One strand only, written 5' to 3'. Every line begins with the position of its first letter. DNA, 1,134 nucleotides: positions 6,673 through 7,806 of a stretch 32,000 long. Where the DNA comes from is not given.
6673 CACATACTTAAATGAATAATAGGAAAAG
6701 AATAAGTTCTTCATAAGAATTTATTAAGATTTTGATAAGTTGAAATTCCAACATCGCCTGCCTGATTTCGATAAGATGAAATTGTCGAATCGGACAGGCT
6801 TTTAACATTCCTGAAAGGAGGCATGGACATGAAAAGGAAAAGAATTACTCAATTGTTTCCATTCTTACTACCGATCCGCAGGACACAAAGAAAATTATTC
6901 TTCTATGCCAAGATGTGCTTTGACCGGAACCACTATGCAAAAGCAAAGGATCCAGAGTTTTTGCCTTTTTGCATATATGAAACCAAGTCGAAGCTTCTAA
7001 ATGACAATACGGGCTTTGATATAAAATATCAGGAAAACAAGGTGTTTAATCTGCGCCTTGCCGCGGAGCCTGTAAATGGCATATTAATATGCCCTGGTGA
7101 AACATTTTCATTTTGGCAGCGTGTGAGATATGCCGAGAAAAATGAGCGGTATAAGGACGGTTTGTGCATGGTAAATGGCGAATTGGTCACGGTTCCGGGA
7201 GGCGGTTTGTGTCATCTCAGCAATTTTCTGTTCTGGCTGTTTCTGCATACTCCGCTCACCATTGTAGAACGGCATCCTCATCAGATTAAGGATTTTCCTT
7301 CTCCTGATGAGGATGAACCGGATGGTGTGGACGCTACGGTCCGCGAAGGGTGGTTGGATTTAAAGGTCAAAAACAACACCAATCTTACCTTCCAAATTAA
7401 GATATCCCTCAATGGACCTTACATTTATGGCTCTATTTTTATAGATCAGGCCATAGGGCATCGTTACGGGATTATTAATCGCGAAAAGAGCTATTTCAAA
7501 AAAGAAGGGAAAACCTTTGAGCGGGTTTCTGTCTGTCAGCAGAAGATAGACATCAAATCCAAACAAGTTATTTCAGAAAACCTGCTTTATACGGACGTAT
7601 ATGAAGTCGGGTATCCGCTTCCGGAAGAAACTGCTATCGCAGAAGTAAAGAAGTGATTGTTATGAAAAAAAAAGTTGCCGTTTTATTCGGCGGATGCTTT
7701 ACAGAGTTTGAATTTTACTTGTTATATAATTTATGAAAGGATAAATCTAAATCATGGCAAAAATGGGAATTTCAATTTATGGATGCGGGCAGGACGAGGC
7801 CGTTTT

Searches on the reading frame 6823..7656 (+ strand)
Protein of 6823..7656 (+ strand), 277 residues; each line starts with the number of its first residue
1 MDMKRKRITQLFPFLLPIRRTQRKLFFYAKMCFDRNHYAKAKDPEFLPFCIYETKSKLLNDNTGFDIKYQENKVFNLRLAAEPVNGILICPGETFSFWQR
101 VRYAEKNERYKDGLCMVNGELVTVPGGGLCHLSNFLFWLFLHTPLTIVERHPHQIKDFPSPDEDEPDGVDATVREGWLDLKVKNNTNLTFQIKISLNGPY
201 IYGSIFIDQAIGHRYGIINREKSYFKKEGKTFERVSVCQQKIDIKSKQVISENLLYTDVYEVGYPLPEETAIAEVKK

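Call 5: search_protein_families(library=pfam, proteins=[window:6823-7656:+], max_evalue=10)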
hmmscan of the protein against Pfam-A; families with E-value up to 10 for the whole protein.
window:6823-7656:+ (277 aa): 2 families
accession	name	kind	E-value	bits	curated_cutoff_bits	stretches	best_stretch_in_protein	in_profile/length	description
PF04294.18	VanW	-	5.3e-37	126.7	27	1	72-205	1-129/130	VanW like protein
PF07403.16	DUF1505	-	0.11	13.2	25.4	1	19-90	22-87/114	Protein of unknown function (DUF1505)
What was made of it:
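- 6823..7656 (+): vanW (the annotated start is probably M3 at 6829). It is of vanG-operon ancestry. Pfam VanW, 5e-37 (call 5).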

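Call 7: find_encoding_contigs(protein=window:6823-7656:+, flank=6000, max_places=10)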
Protein window:6823-7656:+ (277 aa): no gene with exactly this product is on record in the collection.
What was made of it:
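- Tried and rejected: An exact-protein look-up of the 277-aa VanW found nothing, because the annotated protein starts at M3 (call 7).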

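Call 9: find_homologous_proteins(query=window:6823-7656:+, max_evalue=1e-20)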
Query window:6823-7656:+ (277 aa): 5105 proteins with E <= 1e-20 among 5441 candidates; the best 120 are listed.
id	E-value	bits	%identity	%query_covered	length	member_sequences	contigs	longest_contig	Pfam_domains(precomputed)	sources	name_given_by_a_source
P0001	1.9e-188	642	100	99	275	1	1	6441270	PF04294.19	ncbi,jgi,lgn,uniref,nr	ncbi:glycopeptide resistance accessory protein VanW [Candidatus Formimonas warabiya]|uniref:Vancomyc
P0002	1.1e-171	588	92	99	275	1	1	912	PF04294.19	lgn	-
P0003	3.7e-170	582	90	99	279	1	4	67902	PF04294.19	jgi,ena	-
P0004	1.0e-165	568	89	99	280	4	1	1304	PF04294.19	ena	-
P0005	6.1e-162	556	85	99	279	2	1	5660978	PF04294.19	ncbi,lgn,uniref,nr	ncbi:glycopeptide resistance accessory protein VanW [Desulfosporosinus youngiae]|uniref:Putative van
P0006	9.9e-162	555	88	99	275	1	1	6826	PF04294.19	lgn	-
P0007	8.9e-161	552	89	97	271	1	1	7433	PF04294.19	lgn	-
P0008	1.4e-160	551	86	99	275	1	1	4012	PF04294.19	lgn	-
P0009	8.7e-160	548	86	98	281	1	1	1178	PF04294.19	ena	-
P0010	7.0e-159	545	86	99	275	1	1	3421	PF04294.19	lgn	-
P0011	9.6e-157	538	83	99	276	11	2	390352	PF04294.19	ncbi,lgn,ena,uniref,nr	ncbi:VanW-like protein [Desulfitobacterium hafniense DP7]|uniref:VanW-like protein n=1 Tax=Desulfito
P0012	1.1e-155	535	83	99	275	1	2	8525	PF04294.19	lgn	-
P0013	1.2e-154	532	83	99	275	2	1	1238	PF04294.19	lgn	-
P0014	2.1e-153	527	82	98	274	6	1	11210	PF04294.19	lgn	-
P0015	6.0e-153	526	83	99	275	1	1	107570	PF04294.19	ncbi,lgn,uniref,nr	ncbi:glycopeptide resistance accessory protein VanW [Desulfosporosinus fructosivorans]|uniref:Glycop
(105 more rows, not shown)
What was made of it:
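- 6823..7656 (+): It is 100% identical to the F. warabiya VanW (call 9).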

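Call 11: find_related_loci(query=A1, collection=genome_contigs, flank=6000)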
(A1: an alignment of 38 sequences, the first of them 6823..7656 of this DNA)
Query A1 (277 aa) in genome_contigs; peptide patterns used: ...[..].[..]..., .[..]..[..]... (x = any residue, [..] = any of these).
599 stretches matched a pattern (row limit reached: there are more); 559 encode a relative of the query (tblastn E <= 1e-3); the best 80 are kept; 80 distinct loci.
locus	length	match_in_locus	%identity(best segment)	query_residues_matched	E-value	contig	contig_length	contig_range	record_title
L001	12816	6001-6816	85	2-273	8e-159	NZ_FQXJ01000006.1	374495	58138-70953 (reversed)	Desulfosporosinus lacus DSM 15449, whole genome shotgun sequence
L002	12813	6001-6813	70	3-273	3e-132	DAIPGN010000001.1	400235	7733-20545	MAG TPA_asm: Thermoanaerobacterales bacterium isolate CTOTU40127 NODE_7_length_400235_cov_7.022337, whole genome shotgun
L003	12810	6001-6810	64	3-272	6e-119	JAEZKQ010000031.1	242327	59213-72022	MAG: Bacillota bacterium isolate OH_CDB_36 k127_2019632, whole genome shotgun sequence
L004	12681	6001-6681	77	2-228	5e-116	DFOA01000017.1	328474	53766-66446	MAG TPA_asm: Firmicutes bacterium UBA3553 UBA3553_contig_46, whole genome shotgun sequence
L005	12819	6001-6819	60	2-274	3e-113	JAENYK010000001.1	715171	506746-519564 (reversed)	MAG: Halothermothrix sp. isolate B5_bin.9 B5_bin9_NODE_2_length_715171_cov_84.355038, whole genome shotgun sequence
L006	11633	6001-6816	53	2-274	1e-96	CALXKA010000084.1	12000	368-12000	MAG: uncultured Clostridia bacterium isolate BRZ_GB__bin17 genome assembly, contig: BRZ_GB__NODE_7434_length_12000_cov_4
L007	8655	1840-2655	53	3-274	1e-95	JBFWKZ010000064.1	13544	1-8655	MAG: Oscillospiraceae bacterium isolate CA_2019_NHSR_54 NODE_9695_length_13544_cov_5.618171_NHSR, whole genome shotgun s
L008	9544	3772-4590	53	2-274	1e-95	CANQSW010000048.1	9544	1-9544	MAG: uncultured Peptococcaceae bacterium isolate Lapin-032__bin47 genome assembly, contig: Lapin-032__NODE_9657_length_9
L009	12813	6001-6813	53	3-273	1e-95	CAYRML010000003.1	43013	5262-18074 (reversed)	MAG TPA_asm: uncultured Peptococcaceae bacterium isolate SRP241326_co2_103 genome assembly, contig: NODE_1426_length_430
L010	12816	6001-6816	52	3-274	1e-94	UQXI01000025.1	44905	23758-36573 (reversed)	uncultured Clostridiales bacterium isolate UMGS730 genome assembly, contig: NODE_800_length_44905_cov_6.036611, whole ge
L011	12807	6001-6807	53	2-271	7e-95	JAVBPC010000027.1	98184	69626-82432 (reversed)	MAG: Eubacteriales bacterium isolate EPI_MAG_00127 c_000010587238, whole genome shotgun sequence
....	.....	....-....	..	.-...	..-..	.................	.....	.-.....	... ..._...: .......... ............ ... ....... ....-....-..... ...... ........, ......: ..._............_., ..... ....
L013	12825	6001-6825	51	3-277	2e-94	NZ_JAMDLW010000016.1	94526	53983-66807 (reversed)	Paenibacillus apiarius strain NRRL NRS-1438 contig_0000016, whole genome shotgun sequence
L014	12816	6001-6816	52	3-274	2e-94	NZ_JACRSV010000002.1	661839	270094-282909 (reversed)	Fumia xinanensis strain NSJ-33 H9_ctg002, whole genome shotgun sequence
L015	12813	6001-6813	54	3-274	3e-94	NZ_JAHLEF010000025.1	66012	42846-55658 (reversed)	Clostridium sp. CF012 contig00025, whole genome shotgun sequence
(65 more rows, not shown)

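Call 16: find_encoding_contigs(protein=P0003, flank=5000, max_places=4)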
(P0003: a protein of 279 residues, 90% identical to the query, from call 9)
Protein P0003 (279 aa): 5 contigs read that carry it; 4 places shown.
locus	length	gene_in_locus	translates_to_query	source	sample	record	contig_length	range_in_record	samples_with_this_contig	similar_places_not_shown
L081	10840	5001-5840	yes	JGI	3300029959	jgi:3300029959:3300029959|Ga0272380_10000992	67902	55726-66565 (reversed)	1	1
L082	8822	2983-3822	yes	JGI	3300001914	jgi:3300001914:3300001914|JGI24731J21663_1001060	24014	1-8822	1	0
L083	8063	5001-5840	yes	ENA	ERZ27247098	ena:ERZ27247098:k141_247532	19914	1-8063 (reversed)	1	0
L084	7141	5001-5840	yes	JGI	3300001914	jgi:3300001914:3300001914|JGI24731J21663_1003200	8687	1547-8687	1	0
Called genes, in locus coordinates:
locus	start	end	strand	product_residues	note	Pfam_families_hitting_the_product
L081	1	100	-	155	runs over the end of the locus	-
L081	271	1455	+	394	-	PF19677:DUF6179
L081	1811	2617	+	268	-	-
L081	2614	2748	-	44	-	-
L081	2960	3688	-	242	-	PF04892:VanZ-LLP1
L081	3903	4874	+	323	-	PF00768:Peptidase_S11, PF13354:Beta-lactamase2 (faint)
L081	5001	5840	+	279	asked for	PF04294:VanW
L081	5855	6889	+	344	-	PF01820:Dala_Dala_lig_N, PF02222:ATP-grasp, PF02655:ATP-grasp_3 (weak), PF07478:Dala_Dala_lig_C, PF13535:ATP-grasp_4 (faint)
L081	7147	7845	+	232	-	PF00072:Response_reg, PF00486:Trans_reg_C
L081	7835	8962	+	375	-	PF00512:HisKA, PF02518:HATPase_c, PF14501:HATPase_c_5 (weak)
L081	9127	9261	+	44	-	-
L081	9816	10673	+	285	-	-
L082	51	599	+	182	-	-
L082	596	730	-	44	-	-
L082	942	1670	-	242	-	PF04892:VanZ-LLP1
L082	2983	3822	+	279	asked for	PF04294:VanW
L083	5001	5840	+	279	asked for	PF04294:VanW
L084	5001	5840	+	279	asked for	PF04294:VanW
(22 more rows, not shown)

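Call 17: find_encoding_contigs(protein=P0005, flank=5000, max_places=2)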
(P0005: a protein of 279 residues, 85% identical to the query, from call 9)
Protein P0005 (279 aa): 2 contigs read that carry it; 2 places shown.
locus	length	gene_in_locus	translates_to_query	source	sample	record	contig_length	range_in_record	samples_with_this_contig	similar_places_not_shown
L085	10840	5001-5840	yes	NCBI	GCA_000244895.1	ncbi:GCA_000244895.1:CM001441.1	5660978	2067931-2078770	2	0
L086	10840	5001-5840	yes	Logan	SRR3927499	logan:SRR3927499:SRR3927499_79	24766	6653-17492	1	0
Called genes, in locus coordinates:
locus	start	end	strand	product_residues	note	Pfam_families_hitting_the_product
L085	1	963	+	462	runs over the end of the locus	PF11193:DUF2812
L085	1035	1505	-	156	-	PF01243:PNPOx_N, PF12900:Pyridox_ox_2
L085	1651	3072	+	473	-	PF00392:GntR, PF00155:Aminotran_1_2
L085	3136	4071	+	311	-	PF08902:DUF1848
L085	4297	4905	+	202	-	PF01427:Peptidase_M15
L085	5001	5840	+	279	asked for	PF04294:VanW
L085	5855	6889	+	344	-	PF01820:Dala_Dala_lig_N, PF02222:ATP-grasp, PF07478:Dala_Dala_lig_C, PF13535:ATP-grasp_4 (weak)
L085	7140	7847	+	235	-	PF00072:Response_reg, PF00486:Trans_reg_C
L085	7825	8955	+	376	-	PF00512:HisKA, PF02518:HATPase_c, PF14501:HATPase_c_5 (weak)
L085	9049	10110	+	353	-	PF00768:Peptidase_S11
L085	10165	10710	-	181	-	PF13411:MerR_1, PF00376:MerR, PF09278:MerR-DNA-bind (weak)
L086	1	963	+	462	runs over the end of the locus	PF11193:DUF2812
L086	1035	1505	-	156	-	PF01243:PNPOx_N, PF12900:Pyridox_ox_2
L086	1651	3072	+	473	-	PF00392:GntR, PF00155:Aminotran_1_2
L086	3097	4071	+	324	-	PF08902:DUF1848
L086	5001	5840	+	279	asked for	PF04294:VanW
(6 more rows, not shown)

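Call 18: find_encoding_contigs(protein=P0011, flank=5000, max_places=2)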
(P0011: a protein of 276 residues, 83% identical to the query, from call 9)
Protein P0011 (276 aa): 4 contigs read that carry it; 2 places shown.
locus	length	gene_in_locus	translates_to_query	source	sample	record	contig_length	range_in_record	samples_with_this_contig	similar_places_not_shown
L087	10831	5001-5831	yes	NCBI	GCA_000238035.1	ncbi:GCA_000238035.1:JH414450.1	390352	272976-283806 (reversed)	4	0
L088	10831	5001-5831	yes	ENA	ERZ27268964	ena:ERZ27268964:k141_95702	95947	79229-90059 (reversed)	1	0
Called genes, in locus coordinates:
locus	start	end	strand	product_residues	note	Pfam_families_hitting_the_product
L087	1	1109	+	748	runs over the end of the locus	PF01266:DAO (faint), PF00070:Pyr_redox (faint), PF00724:Oxidored_FMN, PF00890:FAD_binding_2 (weak), PF03486:HI0933_like, PF07992:Pyr_redox_2, PF12831:FAD_oxidored, PF13450:NAD_binding_8 (weak), +1 more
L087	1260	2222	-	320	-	PF00892:EamA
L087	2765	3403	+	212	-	PF01427:Peptidase_M15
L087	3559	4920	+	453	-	PF01225:Mur_ligase (weak), PF08245:Mur_ligase_M, PF02875:Mur_ligase_C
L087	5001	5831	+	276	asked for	PF04294:VanW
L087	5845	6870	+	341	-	PF01820:Dala_Dala_lig_N, PF02222:ATP-grasp, PF02655:ATP-grasp_3 (faint), PF07478:Dala_Dala_lig_C, PF13535:ATP-grasp_4 (weak)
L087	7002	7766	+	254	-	PF00072:Response_reg, PF00486:Trans_reg_C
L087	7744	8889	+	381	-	PF00512:HisKA, PF02518:HATPase_c, PF14501:HATPase_c_5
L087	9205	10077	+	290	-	PF00528:BPD_transp_1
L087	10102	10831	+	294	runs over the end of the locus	PF00528:BPD_transp_1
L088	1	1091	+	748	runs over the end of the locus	PF01266:DAO (faint), PF00070:Pyr_redox (faint), PF00724:Oxidored_FMN, PF00890:FAD_binding_2 (weak), PF03486:HI0933_like, PF07992:Pyr_redox_2, PF12831:FAD_oxidored, PF13450:NAD_binding_8 (weak), +1 more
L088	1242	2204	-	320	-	PF00892:EamA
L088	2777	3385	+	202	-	PF01427:Peptidase_M15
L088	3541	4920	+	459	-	-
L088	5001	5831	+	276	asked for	PF04294:VanW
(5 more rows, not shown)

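Call 20: find_related_loci(query=window:6823-7656:+, collection=metagenome_contigs, flank=5000)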
Query window:6823-7656:+ (277 aa) in metagenome_contigs; peptide patterns used: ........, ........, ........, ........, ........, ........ (x = any residue, [..] = any of these).
130 stretches matched a pattern; 8 encode a relative of the query (tblastn E <= 1e-3); 8 distinct loci.
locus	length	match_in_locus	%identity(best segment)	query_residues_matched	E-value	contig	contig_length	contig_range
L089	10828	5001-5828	90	2-277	3e-173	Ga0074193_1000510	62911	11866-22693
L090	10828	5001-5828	90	2-277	3e-173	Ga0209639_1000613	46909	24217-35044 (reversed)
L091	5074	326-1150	85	2-276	8e-167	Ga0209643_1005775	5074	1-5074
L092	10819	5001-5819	84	2-274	1e-159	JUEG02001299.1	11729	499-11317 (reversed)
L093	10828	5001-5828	81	1-276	4e-159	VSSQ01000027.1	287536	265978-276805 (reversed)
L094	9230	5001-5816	52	3-274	1e-91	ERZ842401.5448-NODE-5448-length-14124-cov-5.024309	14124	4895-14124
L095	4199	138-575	73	129-274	2e-68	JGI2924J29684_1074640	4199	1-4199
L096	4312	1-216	89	138-209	2e-40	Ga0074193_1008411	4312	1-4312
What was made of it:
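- Tried and rejected: The single-protein scan of metagenome contigs returned only 8 loci (call 20).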

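Call 24: find_encoding_contigs(protein=P0006, flank=5000, max_places=2)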
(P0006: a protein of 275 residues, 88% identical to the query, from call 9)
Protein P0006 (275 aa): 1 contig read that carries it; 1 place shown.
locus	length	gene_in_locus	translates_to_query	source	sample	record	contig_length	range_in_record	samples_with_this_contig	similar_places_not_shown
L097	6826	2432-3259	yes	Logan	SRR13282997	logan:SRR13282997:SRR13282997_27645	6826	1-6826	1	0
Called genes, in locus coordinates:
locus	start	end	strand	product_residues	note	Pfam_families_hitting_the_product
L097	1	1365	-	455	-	?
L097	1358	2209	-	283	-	PF12833:HTH_18, PF00165:HTH_AraC (weak)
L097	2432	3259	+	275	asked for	PF04294:VanW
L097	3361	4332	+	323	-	PF00389:2-Hacid_dh, PF02826:2-Hacid_dh_C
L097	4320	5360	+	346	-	PF01820:Dala_Dala_lig_N, PF02655:ATP-grasp_3 (faint), PF02222:ATP-grasp, PF07478:Dala_Dala_lig_C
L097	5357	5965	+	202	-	PF01427:Peptidase_M15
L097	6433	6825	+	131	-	?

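Call 25: find_encoding_contigs(protein=P0012, flank=5000, max_places=2)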
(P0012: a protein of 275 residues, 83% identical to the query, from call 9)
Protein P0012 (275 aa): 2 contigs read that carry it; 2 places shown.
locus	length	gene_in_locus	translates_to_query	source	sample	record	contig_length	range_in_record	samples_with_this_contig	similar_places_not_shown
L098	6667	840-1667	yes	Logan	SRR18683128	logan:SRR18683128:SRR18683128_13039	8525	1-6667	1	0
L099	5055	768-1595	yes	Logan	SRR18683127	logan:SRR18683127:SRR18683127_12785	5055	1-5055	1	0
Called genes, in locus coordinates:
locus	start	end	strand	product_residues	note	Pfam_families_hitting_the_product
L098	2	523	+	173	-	?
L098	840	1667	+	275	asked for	PF04294:VanW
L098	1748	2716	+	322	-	PF00389:2-Hacid_dh, PF02826:2-Hacid_dh_C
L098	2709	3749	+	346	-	PF01820:Dala_Dala_lig_N, PF02222:ATP-grasp, PF02786:CPSase_L_D2 (faint), PF07478:Dala_Dala_lig_C, PF13535:ATP-grasp_4 (weak)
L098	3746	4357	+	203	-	PF01427:Peptidase_M15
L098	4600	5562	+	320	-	PF00768:Peptidase_S11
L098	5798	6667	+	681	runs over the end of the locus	PF01326:PPDK_N, PF27448:Rph_4th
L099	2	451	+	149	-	?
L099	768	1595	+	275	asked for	PF04294:VanW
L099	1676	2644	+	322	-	PF00389:2-Hacid_dh, PF02826:2-Hacid_dh_C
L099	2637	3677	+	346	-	PF01820:Dala_Dala_lig_N, PF02222:ATP-grasp, PF02786:CPSase_L_D2 (faint), PF07478:Dala_Dala_lig_C, PF13535:ATP-grasp_4 (weak)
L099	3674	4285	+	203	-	PF01427:Peptidase_M15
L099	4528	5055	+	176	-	?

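Call 34: search_protein_families(library=ncbifam, proteins=[L095:601-1647:+, L095:1800-2408:+, L095:2390-4120:+, L002:6834-7880:+, L002:7877-8632:+, L002:8716-9417:+, window:6823-7656:+], max_evalue=1e-10)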
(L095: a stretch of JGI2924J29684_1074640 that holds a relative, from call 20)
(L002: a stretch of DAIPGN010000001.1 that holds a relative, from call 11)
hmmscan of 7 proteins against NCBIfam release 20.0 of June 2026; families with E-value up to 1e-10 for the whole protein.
L095:601-1647:+ (348 aa): 29 families (the best 25 are shown)
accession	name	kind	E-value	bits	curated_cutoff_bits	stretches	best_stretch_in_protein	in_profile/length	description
NF000091.3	D_ala_D_ser_VanG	exception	3.9e-174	578.4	495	1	4-345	2-343/344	D-alanine--D-serine ligase VanG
NF000207.3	D_ala_D_ser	equivalog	6.8e-119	397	520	1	4-347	2-341/342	D-alanine--D-serine ligase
NF000206.1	D_ala_D_lac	equivalog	2.5e-113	378.6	550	1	2-345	3-340/342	D-alanine--(R)-lactate ligase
NF002528.0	PRK01966.1-4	subfamily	1.2e-111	373.1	262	1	2-347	4-360/366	D-alanine--D-alanine ligase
NF000372.1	D_ala_D_lac_VanI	exception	9.4e-103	344.1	700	1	2-345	3-340/341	D-alanine--(R)-lactate ligase VanI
NF012215.1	D_ala_D_lac_VanD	exception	3.3e-100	335.7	700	1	2-345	3-340/343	D-alanine--(R)-lactate ligase VanD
NF000032.1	D_ala_D_ser_VanL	exception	5.3e-98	328.4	750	1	3-346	5-344/349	D-alanine--D-serine ligase VanL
NF012216.1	D_ala_D_lac_VanB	exception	9e-98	327.6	750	1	3-346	4-340/342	D-alanine--(R)-lactate ligase VanB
NF000144.1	D_ala_D_lac_VanF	exception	1.2e-97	327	750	1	3-346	4-341/343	D-alanine--(R)-lactate ligase VanF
NF012217.1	D_ala_D_lac_VanA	exception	2.2e-97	326.3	775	1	3-346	4-341/343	D-alanine--(R)-lactate ligase VanA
NF012214.1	D_ala_D_ser_VanC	exception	1.8e-96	323.3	650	1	3-346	2-346/350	D-alanine--D-serine ligase VanC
TIGR01205.1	D_ala_D_alaTIGR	subfamily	4.5e-96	321.6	245.65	1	4-345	1-317/318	D-alanine--D-alanine ligase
NF002525.0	PRK01966.1-1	equivalog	2.7e-95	319.4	457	1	2-346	3-351/364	D-alanine--D-alanine ligase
NF000470.1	D_ala_D_lac_VanM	exception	7.5e-95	318.1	760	1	3-346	4-341/343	D-alanine--(R)-lactate ligase VanM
NF000093.1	D_ala_D_ser_VanN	exception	3.2e-94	315.8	700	1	3-346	2-341/343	D-alanine--D-serine ligase VanN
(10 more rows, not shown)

L095:1800-2408:+ (202 aa): 5 families
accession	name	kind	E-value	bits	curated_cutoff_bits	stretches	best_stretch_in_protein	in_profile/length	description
NF000149.1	vanXY_G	exception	2.7e-68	229.8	500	1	10-200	62-251/254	D-Ala-D-Ala dipeptidase/D-Ala-D-Ala carboxypeptidase VanXY-G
NF000380.1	vanXY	equivalog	4.7e-53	179.4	250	1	7-141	45-179/179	D,D-carboxypeptidase/D,D-dipeptidase VanXY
NF000472.1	vanY_AFMPt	exception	4.1e-34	118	425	1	14-197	121-282/283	VanY-A/VanY-F/VanY-M family D-Ala-D-Ala carboxypeptidase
NF000473.1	vanY_BG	exception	3.4e-21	75.8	400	1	4-138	140-271/274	VanY-B/VanY-G family D-Ala-D-Ala carboxypeptidase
NF041194.1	LD_carboxy_LdcB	exception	1.2e-20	74.2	275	1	18-138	60-173/180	LD-carboxypeptidase LdcB/DacB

L095:2390-4120:+ (576 aa): 10 families
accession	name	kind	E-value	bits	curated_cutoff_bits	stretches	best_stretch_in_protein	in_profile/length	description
NF033132.1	vanT-CELN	equivalog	2.2e-162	542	900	1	13-568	2-553/697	membrane-bound serine racemase VanT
NF033131.1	vanT-G-Cterm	exception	2.5e-101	339.2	460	1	352-568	1-217/368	serine racemase VanT catalytic subunit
NF000033.1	vanT-L-mem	exception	3.2e-60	204.2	675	1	9-332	2-323/329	serine racemase VanT-L membrane subunit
NF033133.1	vanT-L-cat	exception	4.7e-57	193.9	750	1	353-568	7-221/366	serine racemase VanT-L catalytic subunit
TIGR00492.1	alr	equivalog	1.2e-54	185.7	168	1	353-568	2-219/369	alanine racemase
NF008897.0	PRK11930.1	equivalog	3.5e-46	157.6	804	1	355-566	461-675/822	bifunctional UDP-N-acetylmuramoyl-tripeptide:D-alanyl-D-alanine ligase/alanine racemase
NF000791.0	PRK00053.2-2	equivalog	5.1e-27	95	218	1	358-568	6-207/340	alanine racemase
NF009879.0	PRK13340.1-4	subfamily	2e-20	73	434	1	318-568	7-261/406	alanine racemase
NF002970.2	PRK03646.1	exception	1e-19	70.8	600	1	355-515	6-167/356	catabolic alanine racemase DadX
NF000792.0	PRK00053.2-3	equivalog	2.6e-13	49.9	384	1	356-540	6-192/360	alanine racemase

L002:6834-7880:+ (348 aa): 29 families (the best 25 are shown)
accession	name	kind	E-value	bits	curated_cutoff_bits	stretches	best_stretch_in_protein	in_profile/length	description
NF000091.3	D_ala_D_ser_VanG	exception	1.4e-161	537.1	495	1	4-345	1-343/344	D-alanine--D-serine ligase VanG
NF000206.1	D_ala_D_lac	equivalog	2.6e-119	398.2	550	1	1-346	1-341/342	D-alanine--(R)-lactate ligase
NF002528.0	PRK01966.1-4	subfamily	1.8e-110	369.2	262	1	3-347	4-360/366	D-alanine--D-alanine ligase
NF000207.3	D_ala_D_ser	equivalog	1e-109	366.8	520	1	4-347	1-341/342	D-alanine--D-serine ligase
NF012215.1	D_ala_D_lac_VanD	exception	1.3e-107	360.1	700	1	1-348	1-343/343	D-alanine--(R)-lactate ligase VanD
NF000372.1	D_ala_D_lac_VanI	exception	2.5e-106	355.9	700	1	1-345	1-340/341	D-alanine--(R)-lactate ligase VanI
NF000470.1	D_ala_D_lac_VanM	exception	1.6e-102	343.3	760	1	1-347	1-342/343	D-alanine--(R)-lactate ligase VanM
NF012216.1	D_ala_D_lac_VanB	exception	4.2e-102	341.9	750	1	1-348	1-342/342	D-alanine--(R)-lactate ligase VanB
NF000144.1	D_ala_D_lac_VanF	exception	3.3e-101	338.7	750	1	1-346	1-341/343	D-alanine--(R)-lactate ligase VanF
NF012217.1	D_ala_D_lac_VanA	exception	7.6e-101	337.7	775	1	1-346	1-341/343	D-alanine--(R)-lactate ligase VanA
NF000129.1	D_ala_D_lac_Sc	exception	1.2e-100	337.1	650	1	1-346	1-341/346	D-alanine--(R)-lactate ligase VanA-Sc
NF000374.1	D_ala_D_lac_VanO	exception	2.2e-99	332.8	750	1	1-345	1-340/346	D-alanine--(R)-lactate ligase VanO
NF000092.1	D_ala_D_lac_Ao2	exception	3e-97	325.9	700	1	1-345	1-340/348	D-alanine--(R)-lactate ligase VanA-Ao2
NF002525.0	PRK01966.1-1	equivalog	8.6e-97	324.3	457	1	1-348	1-353/364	D-alanine--D-alanine ligase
TIGR01205.1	D_ala_D_alaTIGR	subfamily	5.5e-96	321.3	245.65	1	5-344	1-316/318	D-alanine--D-alanine ligase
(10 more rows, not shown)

L002:7877-8632:+ (251 aa): 5 families
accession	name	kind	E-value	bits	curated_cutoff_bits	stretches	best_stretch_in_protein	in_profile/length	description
NF000149.1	vanXY_G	exception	1.8e-75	253.3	500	1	1-251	2-250/254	D-Ala-D-Ala dipeptidase/D-Ala-D-Ala carboxypeptidase VanXY-G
NF000380.1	vanXY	equivalog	4.6e-58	195.7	250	1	16-193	2-179/179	D,D-carboxypeptidase/D,D-dipeptidase VanXY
NF000472.1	vanY_AFMPt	exception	1.8e-35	122.5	425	1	8-249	50-282/283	VanY-A/VanY-F/VanY-M family D-Ala-D-Ala carboxypeptidase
NF041194.1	LD_carboxy_LdcB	exception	1.1e-20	74.4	275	1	70-192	60-175/180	LD-carboxypeptidase LdcB/DacB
NF000473.1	vanY_BG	exception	1.8e-19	70.2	400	1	46-190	127-271/274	VanY-B/VanY-G family D-Ala-D-Ala carboxypeptidase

L002:8716-9417:+ (233 aa): 8 families
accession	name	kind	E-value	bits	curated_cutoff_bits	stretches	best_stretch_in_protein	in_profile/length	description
NF004489.0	PRK05819.1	subfamily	9.8e-115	381.7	230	1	1-232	2-233/236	DeoD-type purine-nucleoside phosphorylase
TIGR00107.1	deoD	equivalog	1.5e-100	335.4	232.25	1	4-232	1-229/232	purine-nucleoside phosphorylase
NF009914.0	PRK13374.1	subfamily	1.5e-98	329.1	338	1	2-232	3-233/235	DeoD-type purine-nucleoside phosphorylase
TIGR01718.1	Uridine-psphlse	equivalog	1.1e-35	123.1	280.3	1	4-231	3-240/245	uridine phosphorylase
NF008383.0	PRK11178.1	equivalog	1.3e-30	106.5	262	1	4-228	8-245/254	uridine phosphorylase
NF004079.0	PRK05584.1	equivalog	5.9e-17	61.9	169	1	45-205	31-199/232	5'-methylthioadenosine/adenosylhomocysteine nucleosidase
NF011286.0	PRK14697.1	equivalog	5.6e-13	49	260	1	42-220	29-211/233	bifunctional 5'-methylthioadenosine/S-adenosylhomocysteine nucleosidase/phosphatase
NF005213.0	PRK06698.1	equivalog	1.4e-12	47.2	768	1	42-220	29-211/459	bifunctional 5'-methylthioadenosine/S-adenosylhomocysteine nucleosidase/phosphatase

window:6823-7656:+ (277 aa): 3 families
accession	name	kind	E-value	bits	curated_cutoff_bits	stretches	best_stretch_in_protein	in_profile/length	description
NF033128.2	vanW-gen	equivalog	3.8e-138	459.6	365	1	4-274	1-271/271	glycopeptide resistance accessory protein VanW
NF033123.1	vanW-G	exception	9.4e-99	330.6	600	1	4-274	1-270/273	glycopeptide resistance accessory protein VanW-G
NF033122.1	vanW-B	exception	8.8e-93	310.6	610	1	3-275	1-273/275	glycopeptide resistance accessory protein VanW-B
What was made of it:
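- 6823..7656 (+): NCBIfam vanW-gen 460 bits; vanW-G 331 against vanW-B 311 (call 34).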
